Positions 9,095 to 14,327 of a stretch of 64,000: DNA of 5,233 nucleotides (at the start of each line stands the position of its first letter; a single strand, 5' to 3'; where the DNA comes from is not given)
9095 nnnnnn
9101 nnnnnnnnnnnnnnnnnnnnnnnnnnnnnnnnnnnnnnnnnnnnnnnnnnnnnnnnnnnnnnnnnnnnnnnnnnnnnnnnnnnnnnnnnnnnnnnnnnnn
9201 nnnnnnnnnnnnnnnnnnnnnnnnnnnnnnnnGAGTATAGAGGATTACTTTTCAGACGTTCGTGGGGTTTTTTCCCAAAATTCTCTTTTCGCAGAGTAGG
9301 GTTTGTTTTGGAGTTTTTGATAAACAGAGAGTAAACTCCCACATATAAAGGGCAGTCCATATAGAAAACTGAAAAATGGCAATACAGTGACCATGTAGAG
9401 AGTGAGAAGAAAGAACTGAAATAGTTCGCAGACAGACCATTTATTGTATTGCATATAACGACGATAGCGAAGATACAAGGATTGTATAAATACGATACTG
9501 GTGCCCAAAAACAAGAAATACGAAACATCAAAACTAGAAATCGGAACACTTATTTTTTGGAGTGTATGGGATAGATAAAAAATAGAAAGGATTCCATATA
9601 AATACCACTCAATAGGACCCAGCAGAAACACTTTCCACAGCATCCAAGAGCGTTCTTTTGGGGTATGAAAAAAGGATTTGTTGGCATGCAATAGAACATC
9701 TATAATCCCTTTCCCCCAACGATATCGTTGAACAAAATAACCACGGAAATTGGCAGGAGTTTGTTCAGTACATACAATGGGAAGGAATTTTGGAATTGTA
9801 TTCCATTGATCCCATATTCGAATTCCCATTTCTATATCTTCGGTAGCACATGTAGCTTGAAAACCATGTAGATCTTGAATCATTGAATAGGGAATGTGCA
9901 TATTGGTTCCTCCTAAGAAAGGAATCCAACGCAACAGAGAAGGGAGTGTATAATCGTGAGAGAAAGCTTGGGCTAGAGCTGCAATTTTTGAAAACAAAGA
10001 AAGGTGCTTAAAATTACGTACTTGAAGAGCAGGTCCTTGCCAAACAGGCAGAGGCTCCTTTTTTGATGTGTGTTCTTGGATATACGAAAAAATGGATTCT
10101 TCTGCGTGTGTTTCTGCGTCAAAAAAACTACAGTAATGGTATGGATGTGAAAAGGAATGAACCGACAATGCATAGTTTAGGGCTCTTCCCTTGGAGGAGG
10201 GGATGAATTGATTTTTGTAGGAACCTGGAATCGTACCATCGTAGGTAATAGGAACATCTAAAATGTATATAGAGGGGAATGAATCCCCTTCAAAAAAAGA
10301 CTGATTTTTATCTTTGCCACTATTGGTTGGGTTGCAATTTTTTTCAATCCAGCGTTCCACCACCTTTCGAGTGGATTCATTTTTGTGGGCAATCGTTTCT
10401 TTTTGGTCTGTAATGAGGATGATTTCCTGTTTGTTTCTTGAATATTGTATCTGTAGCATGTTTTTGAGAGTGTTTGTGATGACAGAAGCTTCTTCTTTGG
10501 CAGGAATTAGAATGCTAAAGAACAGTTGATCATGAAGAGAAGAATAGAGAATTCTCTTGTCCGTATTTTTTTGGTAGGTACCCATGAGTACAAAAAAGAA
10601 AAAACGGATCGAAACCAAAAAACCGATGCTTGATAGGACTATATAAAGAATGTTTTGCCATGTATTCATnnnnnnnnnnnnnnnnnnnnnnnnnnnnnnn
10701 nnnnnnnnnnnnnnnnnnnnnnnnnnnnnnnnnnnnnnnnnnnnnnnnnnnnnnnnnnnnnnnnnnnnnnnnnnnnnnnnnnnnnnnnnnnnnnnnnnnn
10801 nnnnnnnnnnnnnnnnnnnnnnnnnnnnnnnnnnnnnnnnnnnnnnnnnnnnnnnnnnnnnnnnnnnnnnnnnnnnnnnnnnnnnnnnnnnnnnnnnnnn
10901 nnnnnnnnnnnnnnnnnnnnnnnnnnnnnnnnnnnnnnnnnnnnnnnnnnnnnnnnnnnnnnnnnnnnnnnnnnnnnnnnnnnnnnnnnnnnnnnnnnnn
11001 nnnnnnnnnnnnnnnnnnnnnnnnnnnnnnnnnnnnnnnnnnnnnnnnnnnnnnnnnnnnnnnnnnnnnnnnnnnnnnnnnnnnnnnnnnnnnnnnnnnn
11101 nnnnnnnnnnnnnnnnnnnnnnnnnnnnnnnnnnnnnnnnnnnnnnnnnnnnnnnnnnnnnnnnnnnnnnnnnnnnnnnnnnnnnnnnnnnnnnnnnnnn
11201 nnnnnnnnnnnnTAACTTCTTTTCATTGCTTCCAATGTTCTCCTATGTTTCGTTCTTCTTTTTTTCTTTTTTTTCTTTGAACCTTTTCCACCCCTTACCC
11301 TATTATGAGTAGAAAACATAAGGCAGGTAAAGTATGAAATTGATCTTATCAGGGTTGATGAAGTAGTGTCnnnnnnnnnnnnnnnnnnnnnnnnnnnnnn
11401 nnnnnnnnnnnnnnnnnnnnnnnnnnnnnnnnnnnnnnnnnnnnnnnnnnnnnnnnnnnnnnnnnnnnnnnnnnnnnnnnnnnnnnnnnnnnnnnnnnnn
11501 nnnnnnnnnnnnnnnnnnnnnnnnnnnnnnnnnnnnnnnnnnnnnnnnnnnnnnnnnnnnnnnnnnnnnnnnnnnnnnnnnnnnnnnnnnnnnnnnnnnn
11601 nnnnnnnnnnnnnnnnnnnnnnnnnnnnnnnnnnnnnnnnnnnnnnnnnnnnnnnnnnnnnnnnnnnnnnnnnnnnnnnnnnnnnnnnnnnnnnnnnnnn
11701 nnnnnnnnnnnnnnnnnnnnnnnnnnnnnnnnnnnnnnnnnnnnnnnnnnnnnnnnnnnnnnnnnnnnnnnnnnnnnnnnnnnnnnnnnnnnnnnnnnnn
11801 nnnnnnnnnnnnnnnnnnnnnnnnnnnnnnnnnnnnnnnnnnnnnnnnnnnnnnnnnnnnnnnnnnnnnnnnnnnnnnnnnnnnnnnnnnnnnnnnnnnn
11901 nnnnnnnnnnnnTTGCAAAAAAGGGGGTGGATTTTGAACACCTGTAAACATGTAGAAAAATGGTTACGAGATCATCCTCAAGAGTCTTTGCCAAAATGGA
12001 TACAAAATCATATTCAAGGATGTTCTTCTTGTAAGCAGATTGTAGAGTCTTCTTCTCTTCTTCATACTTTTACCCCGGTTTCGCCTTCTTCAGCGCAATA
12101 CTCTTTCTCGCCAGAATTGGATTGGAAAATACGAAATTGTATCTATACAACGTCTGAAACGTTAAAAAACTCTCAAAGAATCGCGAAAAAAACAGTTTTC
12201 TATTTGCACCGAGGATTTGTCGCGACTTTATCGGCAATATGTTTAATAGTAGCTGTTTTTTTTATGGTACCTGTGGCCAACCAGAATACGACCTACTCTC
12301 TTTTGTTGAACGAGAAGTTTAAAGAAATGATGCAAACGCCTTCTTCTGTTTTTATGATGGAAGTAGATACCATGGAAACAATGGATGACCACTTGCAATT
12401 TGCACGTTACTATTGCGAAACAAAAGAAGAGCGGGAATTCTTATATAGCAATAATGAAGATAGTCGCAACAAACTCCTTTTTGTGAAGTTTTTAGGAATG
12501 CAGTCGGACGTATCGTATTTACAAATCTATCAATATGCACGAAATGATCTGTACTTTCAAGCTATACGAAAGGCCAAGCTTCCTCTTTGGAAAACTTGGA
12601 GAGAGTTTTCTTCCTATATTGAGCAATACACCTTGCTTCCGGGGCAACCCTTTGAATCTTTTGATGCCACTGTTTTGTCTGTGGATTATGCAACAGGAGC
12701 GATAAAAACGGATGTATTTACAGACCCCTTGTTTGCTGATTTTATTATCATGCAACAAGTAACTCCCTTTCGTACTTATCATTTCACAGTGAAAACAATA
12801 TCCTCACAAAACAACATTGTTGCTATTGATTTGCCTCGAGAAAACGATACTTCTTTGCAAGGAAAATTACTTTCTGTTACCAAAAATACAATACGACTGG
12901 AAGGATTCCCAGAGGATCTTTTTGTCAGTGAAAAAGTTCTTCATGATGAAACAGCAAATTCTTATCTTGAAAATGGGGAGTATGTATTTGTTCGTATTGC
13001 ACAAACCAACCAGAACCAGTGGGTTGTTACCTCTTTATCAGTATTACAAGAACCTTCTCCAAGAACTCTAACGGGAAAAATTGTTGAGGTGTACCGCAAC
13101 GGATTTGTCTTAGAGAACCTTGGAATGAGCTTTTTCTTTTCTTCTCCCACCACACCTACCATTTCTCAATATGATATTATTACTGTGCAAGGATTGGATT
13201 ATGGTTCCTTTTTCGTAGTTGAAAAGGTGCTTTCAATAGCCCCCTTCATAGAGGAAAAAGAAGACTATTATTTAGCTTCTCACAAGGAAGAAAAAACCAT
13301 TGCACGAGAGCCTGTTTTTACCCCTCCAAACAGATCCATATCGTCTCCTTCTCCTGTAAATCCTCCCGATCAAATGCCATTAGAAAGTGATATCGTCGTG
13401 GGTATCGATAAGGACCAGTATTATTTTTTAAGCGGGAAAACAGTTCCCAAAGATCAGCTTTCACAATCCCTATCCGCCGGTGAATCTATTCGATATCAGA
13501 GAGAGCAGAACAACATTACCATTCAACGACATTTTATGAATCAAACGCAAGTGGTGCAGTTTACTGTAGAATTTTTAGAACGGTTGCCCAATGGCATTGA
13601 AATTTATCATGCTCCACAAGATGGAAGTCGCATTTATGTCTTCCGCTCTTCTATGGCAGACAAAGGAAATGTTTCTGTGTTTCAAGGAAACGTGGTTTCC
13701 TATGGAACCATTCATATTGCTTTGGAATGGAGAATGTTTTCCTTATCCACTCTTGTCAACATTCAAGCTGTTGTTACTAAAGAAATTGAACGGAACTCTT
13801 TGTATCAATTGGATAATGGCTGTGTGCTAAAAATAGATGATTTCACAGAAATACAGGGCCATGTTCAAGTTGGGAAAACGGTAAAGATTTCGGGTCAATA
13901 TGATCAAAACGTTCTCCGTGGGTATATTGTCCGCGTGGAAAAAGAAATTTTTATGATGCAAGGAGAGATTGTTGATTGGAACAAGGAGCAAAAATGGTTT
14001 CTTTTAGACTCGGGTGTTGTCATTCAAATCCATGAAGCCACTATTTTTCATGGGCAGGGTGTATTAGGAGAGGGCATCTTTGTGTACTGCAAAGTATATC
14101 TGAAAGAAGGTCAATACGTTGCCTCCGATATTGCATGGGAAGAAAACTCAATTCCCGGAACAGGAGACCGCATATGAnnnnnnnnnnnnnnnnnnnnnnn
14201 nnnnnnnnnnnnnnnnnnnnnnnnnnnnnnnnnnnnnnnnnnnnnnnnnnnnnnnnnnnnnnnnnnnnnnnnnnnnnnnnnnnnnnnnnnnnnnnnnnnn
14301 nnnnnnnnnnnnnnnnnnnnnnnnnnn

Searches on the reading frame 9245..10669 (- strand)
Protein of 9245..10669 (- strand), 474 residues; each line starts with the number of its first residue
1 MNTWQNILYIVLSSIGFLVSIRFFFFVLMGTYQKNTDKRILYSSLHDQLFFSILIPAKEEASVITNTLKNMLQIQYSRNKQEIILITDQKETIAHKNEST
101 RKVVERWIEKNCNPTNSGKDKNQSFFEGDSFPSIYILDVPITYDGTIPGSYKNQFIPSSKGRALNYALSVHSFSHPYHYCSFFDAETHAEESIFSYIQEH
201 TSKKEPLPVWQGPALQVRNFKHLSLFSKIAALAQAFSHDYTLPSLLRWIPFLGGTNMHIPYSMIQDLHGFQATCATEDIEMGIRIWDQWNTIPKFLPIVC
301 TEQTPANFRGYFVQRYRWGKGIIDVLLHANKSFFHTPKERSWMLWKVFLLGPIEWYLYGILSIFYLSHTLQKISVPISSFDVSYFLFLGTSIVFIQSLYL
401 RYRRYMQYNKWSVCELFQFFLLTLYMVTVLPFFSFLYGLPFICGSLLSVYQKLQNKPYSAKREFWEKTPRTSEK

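Call 19: search_protein_families(library=pfam, proteins=[window:9245-10669:-], max_evalue=0.01)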
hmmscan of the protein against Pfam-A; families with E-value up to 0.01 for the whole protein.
window:9245-10669:- (474 aa): 2 families
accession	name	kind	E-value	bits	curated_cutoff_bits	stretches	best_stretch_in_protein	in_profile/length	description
PF13632.12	Glyco_trans_2_3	-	8.4e-10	39.2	27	1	184-366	6-180/198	Glycosyl transferase family group 2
PF13641.12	Glyco_tranf_2_3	-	4.9e-09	37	27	1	159-320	73-229/230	Glycosyltransferase like family 2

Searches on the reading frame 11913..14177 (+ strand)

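Call 19: search_protein_families(library=pfam, proteins=[window:11913-14177:+], max_evalue=0.01)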
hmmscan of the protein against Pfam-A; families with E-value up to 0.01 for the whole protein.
window:11913-14177:+ (754 aa): 1 family
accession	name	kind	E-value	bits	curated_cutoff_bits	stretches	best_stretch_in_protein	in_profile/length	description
PF18914.6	DUF5666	-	3.9e-05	24.3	27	0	635-666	15-52/60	Domain of unknown function (DUF5666)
